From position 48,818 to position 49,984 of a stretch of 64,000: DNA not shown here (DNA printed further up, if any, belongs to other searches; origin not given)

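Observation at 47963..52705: A/T-richer five-gene island of secreted proteins with extreme charge or no recognisable domains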

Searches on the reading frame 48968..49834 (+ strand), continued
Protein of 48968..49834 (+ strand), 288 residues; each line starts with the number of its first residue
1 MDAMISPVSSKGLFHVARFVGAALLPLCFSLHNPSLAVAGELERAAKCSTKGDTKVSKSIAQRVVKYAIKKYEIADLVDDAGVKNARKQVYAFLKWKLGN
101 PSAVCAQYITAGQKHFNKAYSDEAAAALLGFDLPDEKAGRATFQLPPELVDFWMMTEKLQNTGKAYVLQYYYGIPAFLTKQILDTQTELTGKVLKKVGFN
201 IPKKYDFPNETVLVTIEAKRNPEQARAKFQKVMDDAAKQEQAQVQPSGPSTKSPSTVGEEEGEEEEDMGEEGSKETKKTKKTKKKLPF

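Call 40: search_protein_families(library=pfam, proteins=[L006:1178-3430:+, L006:3479-5533:+, L006:5564-6361:+, L006:6405-6923:+, L006:7050-7736:-, L006:7926-9299:-, L006:9435-10487:-, L006:10895-15025:+], max_evalue=0.001)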
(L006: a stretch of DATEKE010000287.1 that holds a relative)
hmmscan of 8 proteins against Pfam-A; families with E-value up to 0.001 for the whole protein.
L006:1178-3430:+ (750 aa): 2 families
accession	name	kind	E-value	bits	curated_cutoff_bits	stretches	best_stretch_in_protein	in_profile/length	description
PF14870.12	PSII_BNR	-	9.9e-22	78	27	1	93-220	10-139/303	Photosynthesis system II assembly factor YCF48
PF15902.12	Sortilin-Vps10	-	5.2e-08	32.5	33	1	264-375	3-113/446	Sortilin, neurotensin receptor 3,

L006:3479-5533:+ (684 aa): 0 families

L006:5564-6361:+ (265 aa): 0 families

L006:6405-6923:+ (172 aa): 0 families

L006:7050-7736:- (228 aa): 2 families
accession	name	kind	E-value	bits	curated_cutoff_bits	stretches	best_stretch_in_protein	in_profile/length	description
PF05173.19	DapB_C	-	1.4e-28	99.9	27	1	108-221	1-119/121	Dihydrodipicolinate reductase, C-terminus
PF01113.26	DapB_N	-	1.3e-13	51.5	25.6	1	42-105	62-124/124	Dihydrodipicolinate reductase, N-terminus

L006:7926-9299:- (457 aa): 3 families
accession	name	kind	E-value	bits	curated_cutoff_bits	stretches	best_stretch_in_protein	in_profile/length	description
PF00696.33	AA_kinase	-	1.5e-52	179.1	24.9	1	1-285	2-234/234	Amino acid kinase family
PF22468.2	ACT_9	-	5e-31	106.7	27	2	389-447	1-61/61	ACT domain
PF13840.12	ACT_7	-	2.5e-08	34.1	27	1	387-445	7-65/65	ACT domain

L006:9435-10487:- (350 aa): 2 families
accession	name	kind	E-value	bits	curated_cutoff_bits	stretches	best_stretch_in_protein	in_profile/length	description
PF02774.23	Semialdhyde_dhC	-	5.7e-37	128.1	26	1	158-329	1-183/184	Semialdehyde dehydrogenase, dimerisation domain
PF01118.30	Semialdhyde_dh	-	3.5e-33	115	26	1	7-128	2-119/121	Semialdehyde dehydrogenase, NAD binding domain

L006:10895-15025:+ (1376 aa): 4 families
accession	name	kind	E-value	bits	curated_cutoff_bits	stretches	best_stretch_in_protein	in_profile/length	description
PF25183.1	OMP_b-brl_4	-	3.4e-110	370.2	30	1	290-1368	1-837/838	Outer membrane beta barrel domain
PF13620.12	CarboxypepD_reg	-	1.5e-18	67.4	32.3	1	63-143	1-81/82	Carboxypeptidase regulatory-like domain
PF13715.12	CarbopepD_reg_2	-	1.5e-05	25.4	32.2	1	64-142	1-73/88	CarboxypepD_reg-like domain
PF17210.9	SdrD_B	-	3e-05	24.6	29.7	1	70-123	18-72/112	SdrD B-like domain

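Call 50: find_encoding_contigs(protein=P0001, flank=1000, max_places=3)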
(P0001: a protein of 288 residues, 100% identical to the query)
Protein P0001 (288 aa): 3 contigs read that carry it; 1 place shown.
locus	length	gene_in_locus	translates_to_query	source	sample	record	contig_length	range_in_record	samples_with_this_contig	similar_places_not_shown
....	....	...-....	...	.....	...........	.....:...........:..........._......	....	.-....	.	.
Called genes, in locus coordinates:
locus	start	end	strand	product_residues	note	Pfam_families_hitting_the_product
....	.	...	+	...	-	?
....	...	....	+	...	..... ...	-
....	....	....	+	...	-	?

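Call 54: search_protein_families(library=pfam, proteins=[L003:11982-12446:+, L002:12507-13292:+, L001:10873-12087:+, L001:12751-13425:+, L003:13516-14268:+], max_evalue=0.05)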
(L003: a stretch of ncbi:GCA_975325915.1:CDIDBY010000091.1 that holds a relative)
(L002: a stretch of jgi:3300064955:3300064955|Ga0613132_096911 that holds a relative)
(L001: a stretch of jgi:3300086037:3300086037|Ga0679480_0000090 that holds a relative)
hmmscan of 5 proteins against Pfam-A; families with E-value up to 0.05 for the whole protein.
L003:11982-12446:+ (154 aa): 0 families

L002:12507-13292:+ (261 aa): 0 families

L001:10873-12087:+ (404 aa): 0 families

L001:12751-13425:+ (224 aa): 0 families

L003:13516-14268:+ (250 aa): 1 family
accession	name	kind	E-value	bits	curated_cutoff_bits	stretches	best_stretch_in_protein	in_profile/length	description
PF12158.14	DUF3592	-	0.00021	22.3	25.3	0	59-128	2-77/84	Domain of unknown function (DUF3592)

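Call 58: search_protein_families(library=padloc, proteins=[window:48968-49834:+], max_evalue=0.01)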
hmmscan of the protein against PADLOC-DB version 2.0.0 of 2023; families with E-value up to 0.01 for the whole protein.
window:48968-49834:+ (288 aa): 0 families

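Call 59: search_protein_families(library=phrogs, proteins=[window:48968-49834:+], max_evalue=0.01)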
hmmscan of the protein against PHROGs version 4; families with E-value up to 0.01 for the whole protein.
window:48968-49834:+ (288 aa): 0 families

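Call 60: fold_search(model_id=the predicted structure, library=viral)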
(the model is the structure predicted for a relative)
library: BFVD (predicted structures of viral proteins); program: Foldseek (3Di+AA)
matches with E <= 10: 135; with E <= 0.001: 0
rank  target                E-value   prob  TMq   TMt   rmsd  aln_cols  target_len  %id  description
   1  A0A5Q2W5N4            5.3e-01  0.11  0.12  0.08  27.1       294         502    9  (no name in the UniProt tables at hand)
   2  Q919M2                1.1e+00  0.11  0.16  0.17  31.4       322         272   12  Uncharacterized protein [Culex nigripalpus nucleopolyhedrovirus (isolate Florida/1997)]
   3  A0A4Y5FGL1            1.1e+00  0.09  0.13  0.17  22.2       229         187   12  Holin [Lactobacillus phage 3-521]
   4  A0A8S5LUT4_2          1.2e+00  0.03  0.09  0.05  52.9       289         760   13  Tail protein [Siphoviridae sp. ctMsr1]
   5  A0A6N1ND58            1.2e+00  0.08  0.14  0.13  31.3       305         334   11  Uncharacterized protein [Tupanvirus deep ocean]
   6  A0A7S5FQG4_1          1.2e+00  0.06  0.12  0.06  25.5       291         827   11  Tail tape-measure protein [Bacteriophage DSS3_VP1]
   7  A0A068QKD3            1.4e+00  0.08  0.15  0.17  32.2       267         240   11  Uncharacterized protein [Armadillidium vulgare iridescent virus]
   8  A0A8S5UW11            1.6e+00  0.08  0.13  0.05  30.1       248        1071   11  Uncharacterized protein [Siphoviridae sp. ctgaU3]
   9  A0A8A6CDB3            1.8e+00  0.06  0.13  0.12  23.1       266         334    8  (no name in the UniProt tables at hand)
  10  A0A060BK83            1.8e+00  0.06  0.14  0.05  34.0       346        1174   10  Putative phage protein [Podophage Lau218]
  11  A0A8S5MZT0            1.8e+00  0.04  0.12  0.05  20.4       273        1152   14  Tail tape measure protein [Siphoviridae sp. ct8eQ1]
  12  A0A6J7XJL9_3          1.8e+00  0.04  0.12  0.04  23.4       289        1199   13  DdrB-like domain-containing protein [uncultured Caudovirales phage]
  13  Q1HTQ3                1.9e+00  0.06  0.13  0.12  18.2       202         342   11  Leukocyte surface antigen CD47 [Squirrelpox virus]
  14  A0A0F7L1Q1            1.9e+00  0.04  0.11  0.07  33.3       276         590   14  Rad50/SbcC-type AAA domain-containing protein [uncultured marine virus]
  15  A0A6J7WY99            2.0e+00  0.04  0.12  0.09  26.9       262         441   14  Uncharacterized protein [uncultured Caudovirales phage]
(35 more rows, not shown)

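Call 65: find_encoding_contigs(protein=P0021, flank=9000, max_places=2)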
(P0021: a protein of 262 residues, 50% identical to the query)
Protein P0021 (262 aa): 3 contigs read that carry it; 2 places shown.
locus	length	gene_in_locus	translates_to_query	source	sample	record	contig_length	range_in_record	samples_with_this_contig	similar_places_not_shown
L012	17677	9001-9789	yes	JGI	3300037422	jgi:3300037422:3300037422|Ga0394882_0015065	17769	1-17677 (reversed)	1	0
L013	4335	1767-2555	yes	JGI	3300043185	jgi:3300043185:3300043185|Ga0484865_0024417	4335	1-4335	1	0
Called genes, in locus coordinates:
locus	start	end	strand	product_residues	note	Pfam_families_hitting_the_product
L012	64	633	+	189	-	PF00117:GATase, PF07722:Peptidase_C26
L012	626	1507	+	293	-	PF00005:ABC_tran, PF13304:AAA_21 (faint)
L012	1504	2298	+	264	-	PF12679:ABC2_membrane_2, PF12730:ABC2_membrane_4, PF12698:ABC2_membrane_3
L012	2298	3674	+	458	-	PF02684:LpxB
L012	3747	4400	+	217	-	-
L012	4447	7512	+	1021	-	PF00069:Pkinase, PF07714:PK_Tyr_Ser-Thr, PF13428:TPR_14 (faint), PF14559:TPR_19 (faint), PF13431:TPR_17 (faint), PF00515:TPR_1 (weak), PF13414:TPR_11 (weak), PF13424:TPR_12 (weak), +4 more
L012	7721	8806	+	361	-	-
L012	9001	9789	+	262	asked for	-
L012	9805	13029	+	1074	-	PF00069:Pkinase, PF07714:PK_Tyr_Ser-Thr, PF25391:WD40_Gbeta, PF24814:WD40_Prp19, PF24817:WD40_WDHD1_1st, PF25168:Beta-prop_WDR36-Utp21_2nd, PF25174:Beta-prop_THOC3, PF25175:Beta-prop_WDR5, +58 more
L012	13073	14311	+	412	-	-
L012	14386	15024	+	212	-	PF04542:Sigma70_r2 (weak), PF08281:Sigma70_r4_2, PF04545:Sigma70_r4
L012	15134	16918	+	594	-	PF20695:UbiD_N, PF01977:UbiD, PF20696:UbiD_C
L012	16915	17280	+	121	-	PF00581:Rhodanese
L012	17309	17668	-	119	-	-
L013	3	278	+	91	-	?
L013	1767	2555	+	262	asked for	-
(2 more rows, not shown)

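Call 66: find_encoding_contigs(protein=P0051, flank=7000, max_places=2)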
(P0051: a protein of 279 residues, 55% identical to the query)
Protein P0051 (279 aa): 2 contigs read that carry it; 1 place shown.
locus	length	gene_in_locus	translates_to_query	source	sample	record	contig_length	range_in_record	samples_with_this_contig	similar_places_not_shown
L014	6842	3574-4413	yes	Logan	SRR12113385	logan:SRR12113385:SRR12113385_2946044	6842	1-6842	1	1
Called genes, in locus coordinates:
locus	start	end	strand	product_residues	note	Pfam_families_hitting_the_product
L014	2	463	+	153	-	?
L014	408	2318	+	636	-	PF13620:CarboxypepD_reg, PF13715:CarbopepD_reg_2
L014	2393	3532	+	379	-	PF13428:TPR_14 (faint), PF01435:Peptidase_M48, PF07719:TPR_2 (faint), PF13424:TPR_12 (faint), PF14559:TPR_19 (weak), PF13371:TPR_9 (weak)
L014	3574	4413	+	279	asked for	-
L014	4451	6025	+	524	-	-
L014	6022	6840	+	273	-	?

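Call 67: find_encoding_contigs(protein=P0023, flank=7000, max_places=2)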
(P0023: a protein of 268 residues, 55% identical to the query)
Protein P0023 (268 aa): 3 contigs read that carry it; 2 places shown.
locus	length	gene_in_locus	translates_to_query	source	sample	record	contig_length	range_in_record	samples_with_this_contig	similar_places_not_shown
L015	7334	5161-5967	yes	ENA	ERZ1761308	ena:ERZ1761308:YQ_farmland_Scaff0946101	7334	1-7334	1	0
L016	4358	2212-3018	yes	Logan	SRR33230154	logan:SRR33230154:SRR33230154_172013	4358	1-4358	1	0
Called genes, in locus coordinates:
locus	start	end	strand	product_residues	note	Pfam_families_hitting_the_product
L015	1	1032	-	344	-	?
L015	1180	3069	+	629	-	PF13620:CarboxypepD_reg, PF13715:CarbopepD_reg_2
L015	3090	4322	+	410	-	PF01435:Peptidase_M48, PF13428:TPR_14 (faint), PF14559:TPR_19 (faint), PF07719:TPR_2 (faint), PF13414:TPR_11 (faint), PF13431:TPR_17 (faint), PF13371:TPR_9, PF13432:TPR_16 (weak)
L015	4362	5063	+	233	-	-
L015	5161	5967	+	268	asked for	-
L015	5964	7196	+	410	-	PF07819:PGAP1 (weak), PF24096:DUF7379 (weak)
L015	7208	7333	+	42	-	?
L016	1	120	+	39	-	?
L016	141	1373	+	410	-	PF01435:Peptidase_M48, PF13428:TPR_14 (faint), PF14559:TPR_19 (faint), PF07719:TPR_2 (faint), PF13414:TPR_11 (faint), PF13431:TPR_17 (faint), PF13371:TPR_9, PF13432:TPR_16 (weak)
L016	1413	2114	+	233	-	-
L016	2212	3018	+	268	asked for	-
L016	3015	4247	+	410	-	PF07819:PGAP1 (weak), PF24096:DUF7379 (weak)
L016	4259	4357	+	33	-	?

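Call 68: search_protein_families(library=pfam, proteins=[L014:4451-6025:+, L015:5964-7196:+, L012:7721-8806:+, L012:13073-14311:+, L015:4362-5063:+, L014:6022-6840:+, L012:3747-4400:+, L001:7515-8465:+], max_evalue=0.1)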
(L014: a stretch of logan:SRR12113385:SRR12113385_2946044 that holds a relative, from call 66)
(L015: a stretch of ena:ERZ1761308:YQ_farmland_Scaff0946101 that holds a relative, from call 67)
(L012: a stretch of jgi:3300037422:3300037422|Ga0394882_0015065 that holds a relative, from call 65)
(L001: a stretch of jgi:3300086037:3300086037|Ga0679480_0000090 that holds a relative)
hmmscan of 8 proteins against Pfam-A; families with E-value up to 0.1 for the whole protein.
L014:4451-6025:+ (524 aa): 0 families

L015:5964-7196:+ (410 aa): 9 families
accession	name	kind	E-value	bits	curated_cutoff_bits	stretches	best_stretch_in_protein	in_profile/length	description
PF24096.1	DUF7379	-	3.2e-07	30.9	33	1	169-223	63-121/191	Domain of unknown function (DUF7379)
PF07819.20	PGAP1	-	9.6e-06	25.9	24.3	1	171-231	86-148/233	PGAP1-like alpha/beta domain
PF12146.15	Hydrolase_4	-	6.4e-05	22.8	27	1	128-232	23-131/239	Serine aminopeptidase, S33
PF00561.26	Abhydrolase_1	-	0.00011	22.4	25.8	1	132-230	35-123/245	alpha/beta hydrolase fold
PF02089.21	Palm_thioest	-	0.00018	21.7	26.8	1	174-222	71-118/254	Palmitoyl protein thioesterase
PF11288.14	DUF3089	-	0.00022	21.3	23.4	1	145-198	68-116/207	Protein of unknown function (DUF3089)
PF12697.13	Abhydrolase_6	-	0.0018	19.4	26.3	1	129-248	33-101/217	Alpha/beta hydrolase family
PF05057.20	DUF676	-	0.0087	16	20.3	1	178-223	80-134/217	Putative serine esterase (DUF676)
PF06821.19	Ser_hydrolase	-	0.084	13.2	22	0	169-226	48-105/172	Serine hydrolase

L012:7721-8806:+ (361 aa): 0 families

L012:13073-14311:+ (412 aa): 1 family
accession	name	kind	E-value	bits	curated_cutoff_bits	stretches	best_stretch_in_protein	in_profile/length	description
PF14862.11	Defensin_big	-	0.08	13.5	25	0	310-340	4-27/55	Big defensin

L015:4362-5063:+ (233 aa): 0 families

L014:6022-6840:+ (273 aa): 9 families
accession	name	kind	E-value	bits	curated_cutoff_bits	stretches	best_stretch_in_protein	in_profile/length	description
PF24096.1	DUF7379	-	9.4e-08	32.7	33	1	164-223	57-120/191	Domain of unknown function (DUF7379)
PF07819.20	PGAP1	-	1.6e-07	31.8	24.3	1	145-221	60-135/233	PGAP1-like alpha/beta domain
PF02089.21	Palm_thioest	-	7.6e-06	26.2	26.8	1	158-221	55-116/254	Palmitoyl protein thioesterase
PF05057.20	DUF676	-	0.0015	18.5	20.3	1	165-222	66-132/217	Putative serine esterase (DUF676)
PF11288.14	DUF3089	-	0.0028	17.7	23.4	1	147-198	69-115/207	Protein of unknown function (DUF3089)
PF12697.13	Abhydrolase_6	-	0.0055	17.8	26.3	1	66-213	1-93/217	Alpha/beta hydrolase family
PF00561.26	Abhydrolase_1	-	0.021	15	25.8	1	160-230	54-122/245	alpha/beta hydrolase fold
PF12146.15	Hydrolase_4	-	0.073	12.8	27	0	163-233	64-131/239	Serine aminopeptidase, S33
PF02450.21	LCAT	-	0.074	12.7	21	0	165-218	108-165/392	Lecithin:cholesterol acyltransferase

L012:3747-4400:+ (217 aa): 3 families
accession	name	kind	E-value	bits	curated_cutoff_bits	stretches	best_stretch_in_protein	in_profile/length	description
PF04542.20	Sigma70_r2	-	0.011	15.9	24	1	21-88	6-67/71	Sigma-70 region 2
PF08281.18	Sigma70_r4_2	-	0.012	15.7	25.7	1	147-182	16-51/54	Sigma-70, region 4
PF04545.22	Sigma70_r4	-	0.012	15.5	24.1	1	148-181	11-44/50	Sigma-70, region 4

L001:7515-8465:+ (316 aa): 8 families
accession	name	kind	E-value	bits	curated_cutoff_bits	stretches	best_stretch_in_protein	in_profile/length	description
PF01764.32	Lipase_3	-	1.6e-20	73.8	22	1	121-255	2-138/140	Lipase (class 3)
PF12697.13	Abhydrolase_6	-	9.9e-05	23.5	26.3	1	176-237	55-94/217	Alpha/beta hydrolase family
PF07819.20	PGAP1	-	0.0011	19.2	24.3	1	180-223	87-130/233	PGAP1-like alpha/beta domain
PF12146.15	Hydrolase_4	-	0.0021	17.9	27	1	182-206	74-98/239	Serine aminopeptidase, S33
PF00975.26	Thioesterase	-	0.016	15.8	26.4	1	184-221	66-103/226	Thioesterase domain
PF11187.14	Mbeg1-like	-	0.019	14.8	21.1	1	181-222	81-123/224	Mbeg1-like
PF20408.4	Abhydrolase_11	-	0.044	13.9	27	1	180-222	72-109/193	Alpha/beta hydrolase domain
PF07859.19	Abhydrolase_3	-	0.054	13.7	25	1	175-208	62-95/210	alpha/beta hydrolase fold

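Call 69: find_related_loci(query=A2, collection=viral_contigs, flank=8000)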
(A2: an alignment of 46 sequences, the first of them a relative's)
Query A2 (288 aa) in viral_contigs; peptide patterns used: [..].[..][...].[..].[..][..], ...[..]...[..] (x = any residue, [..] = any of these).
169 stretches matched a pattern, but none encodes a relative of the query by tblastn (E <= 1e-3).

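Call 86: search_dna_similar(query=window:48968-49834:+, collection=plasmids, mode=protein, max_evalue=0.001, max_rows=10)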
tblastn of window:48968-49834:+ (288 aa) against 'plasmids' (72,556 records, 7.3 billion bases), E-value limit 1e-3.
No match.
